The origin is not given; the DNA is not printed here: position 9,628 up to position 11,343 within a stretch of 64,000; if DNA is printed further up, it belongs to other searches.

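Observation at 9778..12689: Translationally coupled AAA+ ATPase and membrane-anchored partner of unknown function, behind a large promoter hairpin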

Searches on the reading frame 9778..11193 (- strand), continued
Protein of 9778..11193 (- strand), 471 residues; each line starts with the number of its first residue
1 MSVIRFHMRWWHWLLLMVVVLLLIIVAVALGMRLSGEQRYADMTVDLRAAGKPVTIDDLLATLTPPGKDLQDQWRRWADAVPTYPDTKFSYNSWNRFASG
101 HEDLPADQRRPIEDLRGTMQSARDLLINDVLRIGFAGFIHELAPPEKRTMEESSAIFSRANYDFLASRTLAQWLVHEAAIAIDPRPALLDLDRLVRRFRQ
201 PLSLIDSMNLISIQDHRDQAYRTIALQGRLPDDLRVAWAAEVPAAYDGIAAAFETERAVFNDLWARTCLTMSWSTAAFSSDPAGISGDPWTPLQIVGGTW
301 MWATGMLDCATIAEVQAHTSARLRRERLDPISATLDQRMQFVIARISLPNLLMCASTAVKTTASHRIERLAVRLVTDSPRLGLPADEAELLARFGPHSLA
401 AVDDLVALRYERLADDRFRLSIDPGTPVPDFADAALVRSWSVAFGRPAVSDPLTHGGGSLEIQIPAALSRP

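Call 45: find_encoding_contigs(protein=P0135, flank=6000, max_places=2)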
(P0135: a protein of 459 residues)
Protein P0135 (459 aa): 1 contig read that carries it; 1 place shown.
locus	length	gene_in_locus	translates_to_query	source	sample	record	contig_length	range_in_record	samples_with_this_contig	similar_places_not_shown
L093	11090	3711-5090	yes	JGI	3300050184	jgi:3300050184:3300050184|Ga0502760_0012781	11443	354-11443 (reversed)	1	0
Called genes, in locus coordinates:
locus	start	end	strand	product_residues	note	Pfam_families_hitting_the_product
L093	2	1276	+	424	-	?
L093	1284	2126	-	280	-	PF02311:AraC_binding (weak), PF12833:HTH_18, PF00165:HTH_AraC (weak)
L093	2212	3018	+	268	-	PF01261:AP_endonuc_2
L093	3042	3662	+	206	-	PF03350:UPF0114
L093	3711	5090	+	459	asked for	-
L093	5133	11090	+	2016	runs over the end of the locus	-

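Call 46: fold_search(model_id=the predicted structure, library=pdb)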
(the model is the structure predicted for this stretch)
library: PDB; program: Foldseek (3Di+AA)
matches with E <= 10: 271; with E <= 0.001: 0
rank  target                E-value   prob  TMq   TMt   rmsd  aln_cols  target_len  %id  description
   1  4yjl_A                1.9e-01  0.21  0.15  0.20  20.4       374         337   10  Crystal structure of APC-ARM in complexed with Amer1-A2 (released 2016-03-09)
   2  4yjl_B                2.2e-01  0.21  0.15  0.20  20.5       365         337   10  Crystal structure of APC-ARM in complexed with Amer1-A2 (released 2016-03-09)
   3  5iz8_A                2.6e-01  0.15  0.14  0.18  19.3       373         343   10  Protein-protein interaction (released 2017-07-05)
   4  4yjl_D                3.0e-01  0.15  0.14  0.18  21.0       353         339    9  Crystal structure of APC-ARM in complexed with Amer1-A2 (released 2016-03-09)
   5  3nmx_A                3.1e-01  0.18  0.16  0.21  20.9       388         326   10  Crystal structure of APC complexed with Asef (released 2011-07-06)
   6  7f6m_A                3.2e-01  0.15  0.14  0.18  19.4       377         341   12  Crystal structure of APC complexed with a peptide inhibitor MAI-516 (released 2022-06-29)
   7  4yjl_C                4.2e-01  0.15  0.15  0.20  20.0       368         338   10  Crystal structure of APC-ARM in complexed with Amer1-A2 (released 2016-03-09)
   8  5iz8_B                4.4e-01  0.13  0.14  0.19  20.3       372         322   11  Protein-protein interaction (released 2017-07-05)
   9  7rdr_A                4.6e-01  0.30  0.19  0.19  20.9       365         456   13  Circular tandem repeat protein with novel repeat topology and enhanced subunit contact surfaces (released 2021-09-01)
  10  7sn8_D                5.7e-01  0.06  0.10  0.12  27.3       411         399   10  Cryo-EM structure of Drosophila Integrator cleavage module (IntS4-IntS9-IntS11) in complex with IP6 (released 2022-10-12)
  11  5a7d_D                6.2e-01  0.23  0.17  0.22  22.8       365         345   13  Tetrameric assembly of LGN with Inscuteable (released 2016-08-03)
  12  3au3                  6.5e-01  0.14  0.15  0.21  23.8       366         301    9  Crystal structure of armadillo repeat domain of APC (released 2011-11-02)
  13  4c0e_B                6.7e-01  0.11  0.14  0.14  21.3       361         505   11  Structure of the NOT1 superfamily homology domain from Chaetomium thermophilum (released 2013-10-09)
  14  6h2f_D                6.7e-01  0.09  0.11  0.14  35.8       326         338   14  Structure of the pre-pore AhlB of the tripartite alpha-pore forming toxin, AHL, from Aeromonas hydrophila. (released 2019-07-10)
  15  5b6g_A                8.0e-01  0.12  0.15  0.20  24.4       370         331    9  Protein-protein interaction (released 2017-05-31)
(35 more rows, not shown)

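Call 63: find_encoding_contigs(protein=P0005, flank=3000, max_places=2)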
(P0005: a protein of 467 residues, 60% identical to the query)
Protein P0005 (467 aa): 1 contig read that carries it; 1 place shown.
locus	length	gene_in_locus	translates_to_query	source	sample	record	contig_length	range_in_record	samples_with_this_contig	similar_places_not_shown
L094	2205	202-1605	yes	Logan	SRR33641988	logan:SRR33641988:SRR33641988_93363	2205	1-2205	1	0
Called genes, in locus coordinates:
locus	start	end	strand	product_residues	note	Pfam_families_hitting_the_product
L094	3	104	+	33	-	?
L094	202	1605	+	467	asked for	-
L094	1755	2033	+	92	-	PF04341:DUF485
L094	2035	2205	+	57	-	?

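Call 64: find_encoding_contigs(protein=P0198, flank=6000, max_places=2)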
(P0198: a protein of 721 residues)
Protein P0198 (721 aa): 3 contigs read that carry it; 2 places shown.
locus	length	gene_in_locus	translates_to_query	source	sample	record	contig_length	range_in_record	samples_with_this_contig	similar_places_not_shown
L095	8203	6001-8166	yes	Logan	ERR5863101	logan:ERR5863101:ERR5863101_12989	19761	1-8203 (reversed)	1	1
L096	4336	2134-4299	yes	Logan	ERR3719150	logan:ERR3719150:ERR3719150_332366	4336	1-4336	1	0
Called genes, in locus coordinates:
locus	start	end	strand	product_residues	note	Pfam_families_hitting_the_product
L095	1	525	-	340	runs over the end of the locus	PF01073:3Beta_HSD, PF01370:Epimerase, PF02719:Polysacc_synt_2, PF04321:RmlD_sub_bind, PF05368:NmrA, PF07993:NAD_binding_4, PF13460:NAD_binding_10, PF16363:GDP_Man_Dehyd, +1 more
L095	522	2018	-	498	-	-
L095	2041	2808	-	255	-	PF00483:NTP_transferase, PF12804:NTP_transf_3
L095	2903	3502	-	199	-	PF00702:Hydrolase, PF13419:HAD_2 (weak), PF13242:Hydrolase_like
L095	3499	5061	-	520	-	PF01467:CTP_transf_like, PF00294:PfkB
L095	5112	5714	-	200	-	PF13580:SIS_2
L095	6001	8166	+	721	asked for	PF04542:Sigma70_r2, PF08281:Sigma70_r4_2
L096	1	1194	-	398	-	?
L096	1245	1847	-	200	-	PF13580:SIS_2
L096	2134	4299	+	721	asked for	PF04542:Sigma70_r2, PF08281:Sigma70_r4_2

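Call 68: fold_search(model_id=the predicted structure, library=viral)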
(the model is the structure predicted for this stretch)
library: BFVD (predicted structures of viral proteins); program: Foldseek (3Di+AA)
matches with E <= 10: 166; with E <= 0.001: 0
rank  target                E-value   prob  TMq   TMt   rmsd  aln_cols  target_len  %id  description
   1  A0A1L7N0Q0            2.1e-01  0.05  0.08  0.05  60.5       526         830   13  Putative SbcC-ATPase [Ralstonia phage RP12]
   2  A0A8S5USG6            3.0e-01  0.07  0.10  0.08  31.5       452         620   10  Uncharacterized protein [Myoviridae sp. ctijX18]
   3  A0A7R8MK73            3.0e-01  0.04  0.09  0.06  53.8       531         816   13  Uncharacterized protein [Klebsiella phage vB_KvM-Eowyn]
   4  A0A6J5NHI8            5.0e-01  0.09  0.13  0.09  47.3       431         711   15  Uncharacterized protein [uncultured Caudovirales phage]
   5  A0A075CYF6            5.9e-01  0.04  0.10  0.07  28.8       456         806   11  mRNA export factor ICP27 homolog [Elephant endotheliotropic herpesvirus 5]
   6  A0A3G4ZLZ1            6.5e-01  0.06  0.11  0.12  30.2       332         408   10  Uncharacterized protein [Terrestrivirus sp.]
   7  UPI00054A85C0         6.7e-01  0.03  0.08  0.05  57.3       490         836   11  (no name look-up for this kind of identifier)
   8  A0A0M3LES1            7.0e-01  0.06  0.13  0.06  30.5       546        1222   10  Transcriptional regulator ICP4 [Testudinid alphaherpesvirus 3]
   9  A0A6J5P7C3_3          7.7e-01  0.04  0.11  0.05  33.9       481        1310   11  Uncharacterized protein [uncultured Caudovirales phage]
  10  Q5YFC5                8.0e-01  0.06  0.09  0.13  39.4       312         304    9  Uncharacterized protein [Singapore grouper iridovirus]
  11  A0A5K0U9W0            8.4e-01  0.08  0.15  0.15  22.9       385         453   12  Cation efflux protein transmembrane domain-containing protein [Yasminevirus sp. GU-2018]
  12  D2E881                9.1e-01  0.05  0.09  0.05  26.9       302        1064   12  (no name in the UniProt tables at hand)
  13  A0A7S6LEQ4            1.1e+00  0.11  0.17  0.09  25.7       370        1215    9  (no name in the UniProt tables at hand)
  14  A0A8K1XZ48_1          1.2e+00  0.04  0.12  0.06  27.3       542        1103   11  (no name in the UniProt tables at hand)
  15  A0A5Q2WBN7            1.2e+00  0.06  0.12  0.07  27.5       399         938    9  (no name in the UniProt tables at hand)
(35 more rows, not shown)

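Call 76: search_dna_similar(query=window:9778-11193:-, collection=phages, mode=protein, max_rows=10, max_evalue=0.01)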
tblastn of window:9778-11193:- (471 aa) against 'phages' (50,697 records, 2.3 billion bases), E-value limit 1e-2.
No match.

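Call 77: search_dna_similar(query=window:9778-11193:-, collection=plasmids, mode=protein, max_rows=10, max_evalue=0.01)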
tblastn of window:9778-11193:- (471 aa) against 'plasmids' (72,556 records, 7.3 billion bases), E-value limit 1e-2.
No match.

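Call 78: search_protein_families(library=ncbifam, proteins=[P0198, P0250, P0256, P0272], max_evalue=0.001)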
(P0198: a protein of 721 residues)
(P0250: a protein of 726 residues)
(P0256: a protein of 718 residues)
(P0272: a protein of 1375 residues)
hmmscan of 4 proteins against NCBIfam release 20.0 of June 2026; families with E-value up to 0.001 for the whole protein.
P0198 (721 aa): 45 families (the best 25 are shown)
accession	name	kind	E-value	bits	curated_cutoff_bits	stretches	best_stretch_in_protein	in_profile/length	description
TIGR02937.1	sigma70-ECF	superfamily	2e-18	66.5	42.9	1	21-166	5-163/165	sigma-70 family RNA polymerase sigma factor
TIGR02983.1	SigE-fam_strep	subfamily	6.8e-16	58.6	141.55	1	24-169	14-159/162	SigE family RNA polymerase sigma factor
NF058625.1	sigma_PG0214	equivalog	1.2e-13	51.2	130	1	23-165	10-158/170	GFO_1088 family ECF-type sigma factor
TIGR02985.1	Sig70_bacteroi1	subfamily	3.7e-12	46.7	126.4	1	30-166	14-160/162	RNA polymerase sigma-70 factor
NF009167.0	PRK12514.1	equivalog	1.5e-11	44.6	265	1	16-165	19-175/180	RNA polymerase sigma factor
NF007228.0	PRK09646.1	subfamily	1e-10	41.6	226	1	20-162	33-184/194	ECF RNA polymerase sigma factor SigK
NF004113.0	PRK05602.1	equivalog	3.9e-10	39.7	208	1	14-171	42-204/211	RNA polymerase sigma factor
NF009176.0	PRK12524.1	equivalog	4.3e-10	39.7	264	1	15-151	24-167/196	RNA polymerase sigma factor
NF009172.0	PRK12519.1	subfamily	6.9e-10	38.8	222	1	20-169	32-190/194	RNA polymerase sigma factor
NF007225.0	PRK09643.1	equivalog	1.8e-09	37.6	190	1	15-169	25-183/204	RNA polymerase sigma factor SigM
TIGR02960.1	SigX5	hypoth_equivalog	4.5e-09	35.9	264.75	1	32-110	20-95/322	RNA polymerase sigma-70 factor, TIGR02960 family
NF009188.0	PRK12536.1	subfamily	1.5e-08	34.8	250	1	34-169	48-187/190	RNA polymerase sigma factor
NF007215.0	PRK09637.1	equivalog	2e-08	34.5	212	1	38-168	22-154/181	RNA polymerase sigma factor SigZ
TIGR02959.1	SigZ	equivalog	5e-08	33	168.65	1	39-168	17-148/170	RNA polymerase sigma factor SigZ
NF007227.0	PRK09645.1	subfamily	5.7e-08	32.8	202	1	29-172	25-174/177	sigma-70 family RNA polymerase sigma factor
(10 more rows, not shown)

P0250 (726 aa): 60 families (the best 25 are shown)
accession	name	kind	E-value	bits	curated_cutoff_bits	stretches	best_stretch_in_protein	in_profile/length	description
TIGR02937.1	sigma70-ECF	superfamily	1.6e-19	70.2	42.9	1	19-171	3-163/165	sigma-70 family RNA polymerase sigma factor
NF007227.0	PRK09645.1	subfamily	1.4e-17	64.2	202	1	11-179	7-176/177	sigma-70 family RNA polymerase sigma factor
TIGR02985.1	Sig70_bacteroi1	subfamily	6.1e-17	62.3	126.4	1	18-172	2-161/162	RNA polymerase sigma-70 factor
NF007228.0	PRK09646.1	subfamily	4.5e-14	52.5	226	1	8-172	21-189/194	ECF RNA polymerase sigma factor SigK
NF009171.0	PRK12518.1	equivalog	8.7e-13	48.5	208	1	17-179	27-190/191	RNA polymerase sigma factor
TIGR02983.1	SigE-fam_strep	subfamily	8.7e-13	48.5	141.55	1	16-172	5-157/162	SigE family RNA polymerase sigma factor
TIGR02959.1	SigZ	equivalog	5.5e-12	45.8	168.65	1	36-173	14-148/170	RNA polymerase sigma factor SigZ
NF009172.0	PRK12519.1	subfamily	6.7e-12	45.3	222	1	20-174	32-190/194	RNA polymerase sigma factor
NF009167.0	PRK12514.1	equivalog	7.1e-12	45.6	265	1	16-173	19-178/180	RNA polymerase sigma factor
NF009166.1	PRK12513.1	equivalog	5.2e-11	42.6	206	1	18-173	23-186/193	RNA polymerase sigma factor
NF007229.0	PRK09647.1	equivalog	6.9e-11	41.9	265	1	19-180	46-209/220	RNA polymerase sigma factor SigE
NF006089.0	PRK08241.1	subfamily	1.8e-10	40.5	240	1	10-129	15-135/343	RNA polymerase subunit sigma-70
NF009186.0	PRK12534.1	equivalog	2e-10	40.8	267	1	6-149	14-161/187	RNA polymerase sigma factor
TIGR02989.1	Sig-70_gvs1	subfamily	4.8e-10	39.6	124.55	1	18-170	2-155/158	RNA polymerase sigma-70 factor, Rhodopirellula/Verrucomicrobium family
NF007215.0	PRK09637.1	equivalog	7e-10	39.2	212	1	35-173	19-154/181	RNA polymerase sigma factor SigZ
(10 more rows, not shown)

P0256 (718 aa): 60 families (the best 25 are shown)
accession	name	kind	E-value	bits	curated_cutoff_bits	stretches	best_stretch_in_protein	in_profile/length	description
TIGR02937.1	sigma70-ECF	superfamily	7.7e-24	84.2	42.9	1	7-154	4-164/165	sigma-70 family RNA polymerase sigma factor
TIGR02983.1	SigE-fam_strep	subfamily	3.3e-18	66.1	141.55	1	8-156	10-159/162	SigE family RNA polymerase sigma factor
TIGR02985.1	Sig70_bacteroi1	subfamily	5.9e-16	59.1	126.4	1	11-154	8-161/162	RNA polymerase sigma-70 factor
TIGR02989.1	Sig-70_gvs1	subfamily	1.2e-15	57.8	124.55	1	9-153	6-156/158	RNA polymerase sigma-70 factor, Rhodopirellula/Verrucomicrobium family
NF007229.0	PRK09647.1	equivalog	1.2e-15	57.4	265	1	5-167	45-214/220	RNA polymerase sigma factor SigE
NF009172.0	PRK12519.1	subfamily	1.5e-14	54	222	1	9-156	34-190/194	RNA polymerase sigma factor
NF007227.0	PRK09645.1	subfamily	2e-12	47.4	202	1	8-161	17-176/177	sigma-70 family RNA polymerase sigma factor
NF004113.0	PRK05602.1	equivalog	4.3e-12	46.1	208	1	9-160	50-206/211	RNA polymerase sigma factor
NF058625.1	sigma_PG0214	equivalog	6.9e-12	45.4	130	1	15-157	15-163/170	GFO_1088 family ECF-type sigma factor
NF007216.0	PRK09638.1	equivalog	1.1e-11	44.9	194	1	8-159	22-178/180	RNA polymerase sigma factor SigY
NF009188.0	PRK12536.1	subfamily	5e-11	42.9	250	1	22-152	49-183/190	RNA polymerase sigma factor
NF009176.0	PRK12524.1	equivalog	8.3e-11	42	264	1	11-156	33-185/196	RNA polymerase sigma factor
NF007215.0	PRK09637.1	equivalog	2.4e-10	40.7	212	1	27-155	24-154/181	RNA polymerase sigma factor SigZ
NF007214.0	PRK09636.1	subfamily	2.9e-10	39.8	271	1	12-163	12-171/293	RNA polymerase sigma factor SigJ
TIGR02959.1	SigZ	equivalog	8e-10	38.8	168.65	1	27-156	18-149/170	RNA polymerase sigma factor SigZ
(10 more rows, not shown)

P0272 (1375 aa): 13 families
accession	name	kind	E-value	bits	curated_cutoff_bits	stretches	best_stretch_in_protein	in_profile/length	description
NF033483.0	PknB_PASTA_kin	equivalog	1e-77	262.5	450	1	42-305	9-270/563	Stk1 family PASTA domain-containing Ser/Thr kinase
NF052427.1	StpK7MSMEG_1200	equivalog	1.4e-47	162.5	900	1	36-300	3-265/601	serine/threonine protein kinase StpK7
NF047741.1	antiphage_MADS6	equivalog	4.1e-40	137.9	460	2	140-301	300-458/612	methylation-associated defense system protein kinase MAD6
NF009651.0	PRK13184.1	equivalog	4.2e-38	130.9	839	1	41-303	3-290/932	serine/threonine-protein kinase PknD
TIGR03903.1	TOMM_kin_cyc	equivalog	4.7e-36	124.1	705.75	1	64-297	2-241/1267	TOMM system kinase/cyclase fusion protein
NF053615.1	SerThrKinAfsKStmc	equivalog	1.9e-25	89.6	1300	1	37-289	10-254/809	protein serine/threonine kinase AfsK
NF038150.1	lanthi_synth_IV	equivalog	2e-24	86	650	1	42-327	191-482/851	class IV lanthionine synthetase LanL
NF033442.0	BREX_PglW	equivalog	9.5e-19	66.6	990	2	42-176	514-646/1391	BREX system serine/threonine kinase PglW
NF038151.1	lanthi_synth_III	equivalog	2.2e-08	33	575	1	42-242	222-428/833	class III lanthionine synthetase LanKC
NF043056.1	T4SS_LegK1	equivalog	2.3e-06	26.5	550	1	159-232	209-279/516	Dot/Icm T4SS effector kinase LegK1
NF011463.0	PRK14879.1-4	equivalog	1.9e-05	24.2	188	1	92-194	76-168/237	Kae1-associated kinase Bud32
TIGR03724.2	arch_bud32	equivalog_domain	2.8e-05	23.7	125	1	112-194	66-139/193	KEOPS complex kinase/ATPase Bud32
NF058632.1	SerThrKinPrkT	equivalog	0.00024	20.2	280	1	41-172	22-150/322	serine/threonine protein kinase PrkT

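Call 85: search_solved_structures(query=A5, max_evalue=10)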
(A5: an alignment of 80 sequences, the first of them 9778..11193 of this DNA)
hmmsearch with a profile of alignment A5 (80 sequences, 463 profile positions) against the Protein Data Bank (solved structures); distinct sequences matched with E-value up to 10: 4.
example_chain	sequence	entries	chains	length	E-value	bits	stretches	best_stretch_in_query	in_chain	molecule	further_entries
3jbg_7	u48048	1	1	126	0.2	13.5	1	218-265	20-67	nanobody VHH PVSS21E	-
8cok_A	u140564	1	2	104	0.92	11.3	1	54-124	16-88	Inhibitor of growth protein 3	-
4dci_A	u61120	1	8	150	1.5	10.6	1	36-91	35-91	uncharacterized protein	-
9y5h_B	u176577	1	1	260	3.2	9.5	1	70-129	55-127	sc-t-SNARE-diff-#3.3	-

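Call 86: search_protein_families(library=pfam, alignment_id=A5, max_evalue=0.1)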
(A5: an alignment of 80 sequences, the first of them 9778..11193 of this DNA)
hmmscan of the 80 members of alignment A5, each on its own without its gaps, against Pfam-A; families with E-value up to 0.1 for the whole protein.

A. member 1, window:9778-11193:- (471 aa): 0 families

B. families by the number of members that match (of 80 scanned): 15 families
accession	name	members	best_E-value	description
PF14316.11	DUF4381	2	0.0063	Domain of unknown function (DUF4381)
PF17285.8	PRMT5_TIM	1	0.0054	PRMT5 TIM barrel domain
PF04932.20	Wzy_C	1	0.008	O-Antigen ligase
PF09613.16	HrpB1_HrpK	1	0.0087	Bacterial type III secretion protein (HrpB1_HrpK)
PF12555.13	SteA-like_C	1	0.014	SteA-like C-terminal domain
PF14023.12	Bestrophin-like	1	0.014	Bestrophin-like domain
PF08472.16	S6PP_C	1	0.014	Sucrose-6-phosphate phosphohydrolase C-terminal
PF19451.5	DUF5989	1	0.022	Family of unknown function (DUF5989)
PF09957.15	VapB_antitoxin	1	0.057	Bacterial antitoxin of type II TA system, VapB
PF11862.13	DUF3382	1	0.064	Domain of unknown function (DUF3382)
PF09976.15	TPR_21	1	0.065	Tetratricopeptide repeat-like domain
PF13696.11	zf-CCHC_2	1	0.065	Zinc knuckle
PF09850.14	DotU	1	0.066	Type VI secretion system protein DotU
PF03203.19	MerC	1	0.072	MerC mercury resistance protein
PF13567.11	DUF4131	1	0.087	Domain of unknown function (DUF4131)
